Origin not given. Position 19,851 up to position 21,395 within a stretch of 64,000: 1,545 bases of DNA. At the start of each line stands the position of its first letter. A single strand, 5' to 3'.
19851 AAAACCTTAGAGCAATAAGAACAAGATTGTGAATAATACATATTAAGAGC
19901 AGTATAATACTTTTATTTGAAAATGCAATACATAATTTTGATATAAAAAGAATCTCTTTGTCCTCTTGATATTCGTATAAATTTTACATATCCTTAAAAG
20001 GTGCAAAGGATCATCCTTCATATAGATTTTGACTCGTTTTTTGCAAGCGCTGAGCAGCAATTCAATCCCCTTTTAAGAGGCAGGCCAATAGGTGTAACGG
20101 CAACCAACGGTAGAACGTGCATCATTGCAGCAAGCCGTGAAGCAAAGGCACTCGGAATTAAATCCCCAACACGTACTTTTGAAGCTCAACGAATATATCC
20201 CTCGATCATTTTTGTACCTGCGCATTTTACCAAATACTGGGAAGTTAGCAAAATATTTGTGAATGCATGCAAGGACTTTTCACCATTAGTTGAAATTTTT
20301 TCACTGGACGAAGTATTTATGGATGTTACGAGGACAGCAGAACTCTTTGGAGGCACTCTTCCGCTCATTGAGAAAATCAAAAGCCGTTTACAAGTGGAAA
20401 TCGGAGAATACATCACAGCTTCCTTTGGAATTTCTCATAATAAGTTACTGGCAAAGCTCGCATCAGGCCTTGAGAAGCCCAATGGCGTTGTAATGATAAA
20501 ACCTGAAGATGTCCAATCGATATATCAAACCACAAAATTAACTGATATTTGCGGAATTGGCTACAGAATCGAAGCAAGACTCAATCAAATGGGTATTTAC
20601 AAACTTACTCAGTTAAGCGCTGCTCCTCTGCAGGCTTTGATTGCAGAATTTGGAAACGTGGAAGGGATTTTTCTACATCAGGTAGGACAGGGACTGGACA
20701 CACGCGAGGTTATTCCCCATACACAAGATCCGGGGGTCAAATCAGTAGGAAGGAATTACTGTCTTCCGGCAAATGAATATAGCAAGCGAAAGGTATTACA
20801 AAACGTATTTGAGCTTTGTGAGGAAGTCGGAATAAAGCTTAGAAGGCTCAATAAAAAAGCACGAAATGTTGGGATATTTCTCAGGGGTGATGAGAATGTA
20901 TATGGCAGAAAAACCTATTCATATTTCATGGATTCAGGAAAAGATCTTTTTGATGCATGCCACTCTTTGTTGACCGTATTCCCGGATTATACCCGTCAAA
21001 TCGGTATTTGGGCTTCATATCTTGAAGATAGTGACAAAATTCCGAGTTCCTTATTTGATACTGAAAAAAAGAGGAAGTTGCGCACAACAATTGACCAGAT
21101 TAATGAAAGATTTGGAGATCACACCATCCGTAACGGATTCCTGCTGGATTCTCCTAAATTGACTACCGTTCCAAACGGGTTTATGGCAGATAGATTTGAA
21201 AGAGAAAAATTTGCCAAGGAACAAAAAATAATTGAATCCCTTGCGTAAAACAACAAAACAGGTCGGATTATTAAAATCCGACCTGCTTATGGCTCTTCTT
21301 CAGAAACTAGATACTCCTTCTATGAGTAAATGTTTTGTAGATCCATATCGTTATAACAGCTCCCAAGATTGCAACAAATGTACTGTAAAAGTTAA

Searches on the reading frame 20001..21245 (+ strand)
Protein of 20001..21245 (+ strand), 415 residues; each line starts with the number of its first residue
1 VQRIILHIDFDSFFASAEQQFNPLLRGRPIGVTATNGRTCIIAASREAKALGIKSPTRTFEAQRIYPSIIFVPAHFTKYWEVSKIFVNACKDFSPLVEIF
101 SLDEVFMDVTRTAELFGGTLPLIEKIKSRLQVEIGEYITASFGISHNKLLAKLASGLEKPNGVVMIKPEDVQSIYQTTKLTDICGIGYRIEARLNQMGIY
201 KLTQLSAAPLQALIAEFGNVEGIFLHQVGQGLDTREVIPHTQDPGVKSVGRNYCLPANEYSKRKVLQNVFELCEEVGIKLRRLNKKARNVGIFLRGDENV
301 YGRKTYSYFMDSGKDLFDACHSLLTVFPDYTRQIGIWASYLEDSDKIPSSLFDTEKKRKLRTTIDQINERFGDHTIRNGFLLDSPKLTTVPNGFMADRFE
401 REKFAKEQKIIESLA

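Call 24: search_protein_families(library=pfam, proteins=[window:20001-21245:+], max_evalue=0.00001)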
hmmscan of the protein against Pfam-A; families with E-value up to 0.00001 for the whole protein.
window:20001-21245:+ (415 aa): 3 families
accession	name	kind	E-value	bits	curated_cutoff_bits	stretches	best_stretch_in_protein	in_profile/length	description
PF00817.25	IMS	-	9.4e-41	139.6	23.2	1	8-155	1-147/148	impB/mucB/samB family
PF21999.2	IMS_HHH_1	-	1.8e-08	35.1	27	1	182-233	2-53/53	DNA polymerase-iota, thumb domain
PF11799.13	IMS_C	-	4.1e-07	30.8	20.7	1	247-345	2-103/109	impB/mucB/samB family C-terminal domain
